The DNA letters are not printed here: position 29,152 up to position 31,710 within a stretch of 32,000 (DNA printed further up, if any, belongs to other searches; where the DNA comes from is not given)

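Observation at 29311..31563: Candidate novel defence effector: KAP-like membrane-inserted P-loop NTPase fused to a HEPN-type RNxxxH module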

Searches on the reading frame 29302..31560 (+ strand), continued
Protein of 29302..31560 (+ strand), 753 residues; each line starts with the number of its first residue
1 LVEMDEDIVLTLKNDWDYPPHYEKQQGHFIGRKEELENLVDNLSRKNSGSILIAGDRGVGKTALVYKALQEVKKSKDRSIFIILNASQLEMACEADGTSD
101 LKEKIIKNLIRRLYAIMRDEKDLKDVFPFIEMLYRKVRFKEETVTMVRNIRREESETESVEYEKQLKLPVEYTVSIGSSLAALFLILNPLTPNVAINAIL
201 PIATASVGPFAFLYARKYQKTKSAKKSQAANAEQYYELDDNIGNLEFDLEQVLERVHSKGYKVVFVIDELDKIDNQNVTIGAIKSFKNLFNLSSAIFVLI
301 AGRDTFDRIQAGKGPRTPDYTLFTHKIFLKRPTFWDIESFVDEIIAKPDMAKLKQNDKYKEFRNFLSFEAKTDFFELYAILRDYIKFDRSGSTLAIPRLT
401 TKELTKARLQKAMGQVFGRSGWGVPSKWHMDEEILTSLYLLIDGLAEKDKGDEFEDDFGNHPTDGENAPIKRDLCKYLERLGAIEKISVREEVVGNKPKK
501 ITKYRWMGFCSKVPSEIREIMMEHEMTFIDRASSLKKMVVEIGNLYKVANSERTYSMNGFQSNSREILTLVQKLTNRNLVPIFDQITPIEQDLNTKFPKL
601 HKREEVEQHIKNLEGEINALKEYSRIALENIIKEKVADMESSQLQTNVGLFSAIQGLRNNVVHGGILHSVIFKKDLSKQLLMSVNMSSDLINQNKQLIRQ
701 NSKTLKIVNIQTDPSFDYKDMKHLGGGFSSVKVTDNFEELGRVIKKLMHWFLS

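Call 24: predict_structure(alignment_id=A1)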
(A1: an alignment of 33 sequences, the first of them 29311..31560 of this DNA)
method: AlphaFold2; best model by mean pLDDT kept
length: 750 residues; sequences in the alignment: 33
mean_pLDDT: 85.4   pTM: 0.72
mean pLDDT of the five models: 85.4, 84.2, 83.1, 82.3, 81.9
residues with pLDDT >= 90: 357; 70-90: 317; 50-70: 68; < 50: 8
segments of 3 or more residues with pLDDT < 50: 159-164
pLDDT, mean of each block of 10 residues (from residue 1): 78 85 77 91 92 89 92 85 75 63 87 83 86 69 56 54 58 82 82 82 80 77 63 64 89 91 91 84 82 93 88 83 89 88 90 92 92 89 83 92 95 88 87 92 95 74 83 94 90 75 95 82 92 94 91 91 94 94 91 82 92 92 93 90 93 93 94 94 92 92 93 80 87 87 90
secondary structure, 60 per line:
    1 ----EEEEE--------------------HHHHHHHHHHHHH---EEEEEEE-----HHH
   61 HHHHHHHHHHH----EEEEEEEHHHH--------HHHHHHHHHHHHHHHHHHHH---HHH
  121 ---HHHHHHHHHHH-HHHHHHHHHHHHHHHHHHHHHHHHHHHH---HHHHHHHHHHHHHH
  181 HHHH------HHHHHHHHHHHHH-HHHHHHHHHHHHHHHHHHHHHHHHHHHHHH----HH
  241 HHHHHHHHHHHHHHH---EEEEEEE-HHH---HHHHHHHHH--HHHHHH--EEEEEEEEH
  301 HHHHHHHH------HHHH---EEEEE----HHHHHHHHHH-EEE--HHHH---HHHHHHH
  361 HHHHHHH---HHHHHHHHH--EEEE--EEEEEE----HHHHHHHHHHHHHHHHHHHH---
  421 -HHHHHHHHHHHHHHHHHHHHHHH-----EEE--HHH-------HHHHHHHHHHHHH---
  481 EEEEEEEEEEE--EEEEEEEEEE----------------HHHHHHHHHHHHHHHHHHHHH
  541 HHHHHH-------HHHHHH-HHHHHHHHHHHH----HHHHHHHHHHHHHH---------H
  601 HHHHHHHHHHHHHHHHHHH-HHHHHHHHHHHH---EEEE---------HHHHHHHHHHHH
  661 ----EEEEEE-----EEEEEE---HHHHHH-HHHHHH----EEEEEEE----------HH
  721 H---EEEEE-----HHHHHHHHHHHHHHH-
elements in order (helices of 4 or more, strands of 3 or more residues): E5-9 H30-42 E46-52 H58-71 E76-82 H83-86 H95-114 H124-134 H136-163 H167-184 H191-203 H205-234 H239-255 E259-265 H273-281 H284-289 E292-299 H300-308 H315-318 E322-326 H331-340 E342-344 H347-350 H354-367 H371-379 E382-385 E388-393 H398-417 H422-444 E450-452 H465-477 E481-491 E494-503 H520-546 H554-559 H561-572 H577-590 H600-619 H621-632 E636-639 H649-660 E665-670 E676-681 H685-690 H692-697 E702-708 E725-729 H735-749

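Call 27: fold_search(model_id=the predicted structure, library=pdb)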
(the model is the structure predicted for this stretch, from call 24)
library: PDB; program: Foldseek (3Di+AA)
matches with E <= 10: 692; with E <= 0.001: 8
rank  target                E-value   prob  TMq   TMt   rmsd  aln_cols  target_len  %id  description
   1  7jpq_D                1.3e-05  1.00  0.24  0.40  18.7       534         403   12  ORC-O2-5: Human Origin Recognition Complex (ORC) with subunits 2,3,4,5 (released 2020-09-02)
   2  2qby_A                5.7e-05  1.00  0.24  0.45  16.4       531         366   12  Crystal structure of a heterodimer of Cdc6/Orc1 initiators bound to origin DNA (from S. solfataricus) (released 2007-09-11)
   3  7jpo_D                6.3e-05  1.00  0.24  0.40  19.5       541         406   12  ORC-O1AAA: Human Origin Recognition Complex (ORC) with dynamic/unresolved ORC2 WH (released 2020-09-02)
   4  8s0e_D                1.4e-04  1.00  0.23  0.39  20.2       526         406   13  H. sapiens OCCM bound to double stranded DNA (released 2024-10-02)
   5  5uj7_D                3.0e-04  1.00  0.24  0.43  18.8       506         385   13  Structure of the active form of human Origin Recognition Complex ATPase motor module, complex subunitS 1, 4, 5 (released 2017-02-08)
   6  2v1u_A                5.0e-04  1.00  0.23  0.40  17.3       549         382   12  STRUCTURE OF THE AEROPYRUM PERNIX ORC1 PROTEIN IN COMPLEX WITH DNA (released 2007-09-18)
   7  1w5t_C                8.4e-04  1.00  0.22  0.37  23.2       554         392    9  Structure of the Aeropyrum Pernix ORC2 protein (ADPNP-ADP complexes) (released 2004-10-05)
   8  1w5t_A                9.2e-04  1.00  0.25  0.44  17.0       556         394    9  Structure of the Aeropyrum Pernix ORC2 protein (ADPNP-ADP complexes) (released 2004-10-05)
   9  7jk6_D                1.3e-03  1.00  0.22  0.34  18.7       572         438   11  Structure of Drosophila ORC in the active conformation (released 2020-09-09)
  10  7jps_A                1.9e-03  1.00  0.20  0.39  21.8       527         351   11  ORC-DNA: Human Origin Recognition Complex (ORC) with DNA bound in the core (released 2020-09-09)
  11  7jgr_A                2.4e-03  1.00  0.23  0.40  18.4       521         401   12  Structure of Drosophila ORC bound to DNA (84 bp) and Cdc6 (released 2020-09-09)
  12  8hra_E                2.4e-03  0.97  0.21  0.19  22.1       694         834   10  Structure of heptameric RdrA ring in RNA-loading state (released 2023-02-01)
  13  7jgr_D                3.3e-03  0.99  0.20  0.31  17.3       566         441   11  Structure of Drosophila ORC bound to DNA (84 bp) and Cdc6 (released 2020-09-09)
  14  9mpq_F                3.4e-03  0.60  0.11  0.11  33.3       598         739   10  Cryo-EM structure of VCP (consensus) (released 2025-10-15)
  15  7t0v_C                3.8e-03  0.90  0.16  0.21  21.7       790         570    8  CryoEM structure of the crosslinked Rix7 AAA-ATPase (released 2022-03-02)
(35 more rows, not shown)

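Call 41: find_encoding_contigs(protein=P0015, flank=10000, max_places=1)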
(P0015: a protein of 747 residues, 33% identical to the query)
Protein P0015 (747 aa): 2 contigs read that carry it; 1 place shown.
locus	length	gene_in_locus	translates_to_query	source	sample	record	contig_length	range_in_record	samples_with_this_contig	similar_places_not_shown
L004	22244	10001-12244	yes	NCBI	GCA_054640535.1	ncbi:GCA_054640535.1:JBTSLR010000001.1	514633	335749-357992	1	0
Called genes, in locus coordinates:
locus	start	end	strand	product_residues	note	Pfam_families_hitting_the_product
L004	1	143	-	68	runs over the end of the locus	-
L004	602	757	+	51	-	-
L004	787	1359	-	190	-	-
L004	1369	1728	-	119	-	-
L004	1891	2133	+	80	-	PF04014:MazE_antitoxin (weak)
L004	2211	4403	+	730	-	PF03176:MMPL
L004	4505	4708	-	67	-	-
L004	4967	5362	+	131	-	-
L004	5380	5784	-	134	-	-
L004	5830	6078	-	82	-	-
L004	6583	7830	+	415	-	PF00696:AA_kinase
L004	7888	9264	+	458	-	-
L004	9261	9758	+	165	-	-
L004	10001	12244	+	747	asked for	PF13191:AAA_16 (weak), PF07693:KAP_NTPase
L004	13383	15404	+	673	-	-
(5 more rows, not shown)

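Call 42: find_encoding_contigs(protein=P0023, flank=10000, max_places=1)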
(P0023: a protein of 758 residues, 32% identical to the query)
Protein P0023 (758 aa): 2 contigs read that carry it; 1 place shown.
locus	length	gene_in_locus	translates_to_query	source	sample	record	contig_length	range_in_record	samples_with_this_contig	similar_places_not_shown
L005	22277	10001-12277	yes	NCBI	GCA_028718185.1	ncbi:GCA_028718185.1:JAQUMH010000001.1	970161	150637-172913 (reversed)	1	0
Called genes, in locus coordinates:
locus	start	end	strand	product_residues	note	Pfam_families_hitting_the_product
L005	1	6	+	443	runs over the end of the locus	PF02878:PGM_PMM_I, PF02879:PGM_PMM_II, PF02880:PGM_PMM_III, PF00408:PGM_PMM_IV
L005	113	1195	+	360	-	PF01208:URO-D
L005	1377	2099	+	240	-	PF03740:PdxJ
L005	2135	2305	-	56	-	-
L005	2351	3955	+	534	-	PF17680:FlgO (weak), PF03783:CsgG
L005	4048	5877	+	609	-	PF13230:GATase_4 (faint), PF13522:GATase_6, PF13537:GATase_7, PF01380:SIS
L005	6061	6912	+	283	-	PF02498:Bro-N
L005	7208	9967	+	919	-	PF04313:HSDR_N (weak), PF00270:DEAD, PF04851:ResIII, PF18766:SWI2_SNF2, PF08463:EcoEI_R_C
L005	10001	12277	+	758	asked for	PF07693:KAP_NTPase, PF13191:AAA_16 (weak), PF13401:AAA_22 (faint)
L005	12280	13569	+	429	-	PF01420:Methylase_S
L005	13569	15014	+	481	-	PF12161:HsdM_N, PF02384:N6_Mtase, PF01170:UPF0020 (weak), PF07669:Eco57I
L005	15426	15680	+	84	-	-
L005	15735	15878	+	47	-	-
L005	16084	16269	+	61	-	-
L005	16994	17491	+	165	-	PF10543:ORF6N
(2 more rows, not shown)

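Call 43: find_encoding_contigs(protein=P0028, flank=10000, max_places=1)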
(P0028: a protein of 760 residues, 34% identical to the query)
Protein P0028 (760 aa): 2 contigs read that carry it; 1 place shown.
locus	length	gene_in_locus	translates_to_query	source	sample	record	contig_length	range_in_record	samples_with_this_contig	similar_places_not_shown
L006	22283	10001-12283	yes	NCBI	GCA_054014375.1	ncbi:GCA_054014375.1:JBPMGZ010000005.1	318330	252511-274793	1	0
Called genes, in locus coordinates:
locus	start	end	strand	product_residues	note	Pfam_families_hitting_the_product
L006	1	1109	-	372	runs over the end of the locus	PF00999:Na_H_Exchanger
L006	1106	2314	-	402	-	PF02254:TrkA_N, PF02080:TrkA_C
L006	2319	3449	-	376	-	PF01960:ArgJ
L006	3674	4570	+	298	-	PF16795:Phage_integr_3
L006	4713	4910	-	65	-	-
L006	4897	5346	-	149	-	PF01850:PIN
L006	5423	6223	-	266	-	-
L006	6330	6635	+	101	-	-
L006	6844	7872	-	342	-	-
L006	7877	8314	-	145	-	PF01878:EVE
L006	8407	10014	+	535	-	PF12161:HsdM_N, PF02384:N6_Mtase, PF05175:MTS (weak)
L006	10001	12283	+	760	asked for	PF07693:KAP_NTPase, PF13191:AAA_16, PF13401:AAA_22 (faint)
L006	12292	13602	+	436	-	PF01420:Methylase_S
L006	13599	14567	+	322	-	-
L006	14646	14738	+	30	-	-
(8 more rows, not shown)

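Call 44: find_encoding_contigs(protein=P0011, flank=10000, max_places=1)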
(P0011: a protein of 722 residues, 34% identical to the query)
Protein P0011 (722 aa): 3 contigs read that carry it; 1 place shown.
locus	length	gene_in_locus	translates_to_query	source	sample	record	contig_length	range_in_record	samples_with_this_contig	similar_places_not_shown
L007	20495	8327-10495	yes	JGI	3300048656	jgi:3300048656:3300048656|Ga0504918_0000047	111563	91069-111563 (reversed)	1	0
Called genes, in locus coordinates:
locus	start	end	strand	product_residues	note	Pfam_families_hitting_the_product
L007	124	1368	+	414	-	PF00589:Phage_integrase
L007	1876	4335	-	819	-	-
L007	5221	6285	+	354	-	-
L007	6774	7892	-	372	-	-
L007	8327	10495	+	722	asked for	PF13173:AAA_14 (faint), PF13191:AAA_16 (weak)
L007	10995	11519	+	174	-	-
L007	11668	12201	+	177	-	-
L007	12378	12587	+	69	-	-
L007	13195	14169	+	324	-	-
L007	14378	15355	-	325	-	-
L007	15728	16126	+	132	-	-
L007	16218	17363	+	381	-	-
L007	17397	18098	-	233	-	PF00872:Transposase_mut (faint), PF13610:DDE_Tnp_IS240, PF13683:rve_3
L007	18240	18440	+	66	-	-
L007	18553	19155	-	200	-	-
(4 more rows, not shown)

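Call 46: find_related_loci(query=A1, collection=genome_contigs, flank=10000)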
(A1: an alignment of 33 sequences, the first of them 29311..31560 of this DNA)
Query A1 (750 aa) in genome_contigs; peptide patterns used: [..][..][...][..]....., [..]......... (x = any residue, [..] = any of these).
599 stretches matched a pattern (row limit reached: there are more); 122 encode a relative of the query (tblastn E <= 1e-3); the best 80 are kept; 77 distinct loci.
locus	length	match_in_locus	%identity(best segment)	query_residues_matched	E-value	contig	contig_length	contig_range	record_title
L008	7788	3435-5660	38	7-749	1e-128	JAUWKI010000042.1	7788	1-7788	MAG: Actinomycetes bacterium isolate CSMAG_2342 CSMAG_2342_k127_5721888_length_7788_cov_453.1666, whole genome shotgun s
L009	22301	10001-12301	31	1-744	2e-88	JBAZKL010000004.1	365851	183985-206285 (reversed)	MAG: Candidatus Omnitrophota bacterium isolate SO_2017_LW4_142 scaffold_77_c1_LW137-91_2017, whole genome shotgun sequen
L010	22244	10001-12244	32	9-717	1e-81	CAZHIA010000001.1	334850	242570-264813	MAG TPA_asm: uncultured Candidatus Saccharibacteria bacterium isolate SRP257259_co1_13 genome assembly, contig: NODE_15_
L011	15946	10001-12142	32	7-705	1e-80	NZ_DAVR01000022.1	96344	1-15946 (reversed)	MAG: Archaeoglobus sp. UBA230 UBA230_contig_71, whole genome shotgun sequence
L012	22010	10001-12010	32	7-679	3e-80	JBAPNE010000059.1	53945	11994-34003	MAG: Candidatus Kryptoniota bacterium isolate MFD01124_ilm_asm_bin8 k127_257844, whole genome shotgun sequence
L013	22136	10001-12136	29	6-712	1e-73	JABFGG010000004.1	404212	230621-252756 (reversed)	MAG: Chloroflexota bacterium isolate CFX15 c_000000000004, whole genome shotgun sequence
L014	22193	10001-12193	31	7-733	2e-70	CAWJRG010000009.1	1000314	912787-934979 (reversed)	MAG: uncultured bacterium isolate MFD03726.bin.1.65 genome assembly, contig: contig_7, whole genome shotgun sequence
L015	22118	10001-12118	30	7-707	1e-67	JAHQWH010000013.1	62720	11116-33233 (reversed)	MAG: Promethearchaeia archaeon isolate ABR02 NODE_119_length_62720_cov_41, whole genome shotgun sequence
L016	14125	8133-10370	28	7-750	3e-65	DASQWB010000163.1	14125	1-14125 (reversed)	MAG TPA_asm: Gaiellaceae bacterium isolate SMAG_U11002 k141_79768, whole genome shotgun sequence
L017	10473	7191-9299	29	7-679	6e-64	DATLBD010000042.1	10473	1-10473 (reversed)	MAG TPA_asm: Methanothrix sp. isolate SMAG_U14289 k141_4226443, whole genome shotgun sequence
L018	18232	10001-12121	33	7-705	9e-82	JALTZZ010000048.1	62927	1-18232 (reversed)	MAG: archaeon isolate S141_metabat2_scaf2bin.181 S141_NODE_228_length_62927_cov_6.383264, whole genome shotgun sequence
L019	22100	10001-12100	27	7-705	8e-54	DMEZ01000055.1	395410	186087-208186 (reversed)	MAG TPA_asm: Elusimicrobia bacterium isolate UBA9639 contig_1181, whole genome shotgun sequence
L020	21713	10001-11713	28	7-525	4e-48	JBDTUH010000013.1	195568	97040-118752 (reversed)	MAG: Chitinophagaceae bacterium isolate cluster3_bin.4 NODE_63_length_195568_cov_14.642474, whole genome shotgun sequenc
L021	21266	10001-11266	30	7-451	4e-46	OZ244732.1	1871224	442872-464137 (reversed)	MAG: Nitrosopumilus sp. isolate 1ba6f6db-ac8b-4e9a-a1a8-fa3d0cad2b01 genome assembly, chromosome: 1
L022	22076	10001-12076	25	11-697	6e-37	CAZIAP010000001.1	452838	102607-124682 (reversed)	MAG TPA_asm: uncultured Gammaproteobacteria bacterium isolate SRP144015_co1_80 genome assembly, contig: NODE_5_length_45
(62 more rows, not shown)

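Call 66: search_protein_families(library=phrogs, proteins=[window:29311-31560:+], max_evalue=1)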
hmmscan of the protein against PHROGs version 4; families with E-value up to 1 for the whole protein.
window:29311-31560:+ (750 aa): 10 families
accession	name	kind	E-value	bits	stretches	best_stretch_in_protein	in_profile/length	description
phrog_4871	-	other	3.6e-07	30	1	20-73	188-241/764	ATP-dependent protease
phrog_6841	-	unknown function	9.5e-06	25.7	1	25-81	35-89/470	-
phrog_2630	-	unknown function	7.7e-05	23.1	2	43-109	29-88/326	-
phrog_8614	-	unknown function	0.00072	19.7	1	230-301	173-243/489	-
phrog_50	-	DNA, RNA and nucleotide metabolism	0.0018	18.4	1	31-79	354-403/570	DnaC-like helicase loader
phrog_7998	-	unknown function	0.0039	17.4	1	22-84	15-79/339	-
phrog_25255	-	unknown function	0.02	13.6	1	26-75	281-333/1125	-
phrog_25471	-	unknown function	0.025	15.6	1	44-80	20-58/162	-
phrog_3277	-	DNA, RNA and nucleotide metabolism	0.029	15.2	1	41-106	6-76/168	DnaC-like helicase loader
phrog_168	-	DNA, RNA and nucleotide metabolism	0.098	13.3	0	30-85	30-77/314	clamp loader of DNA polymerase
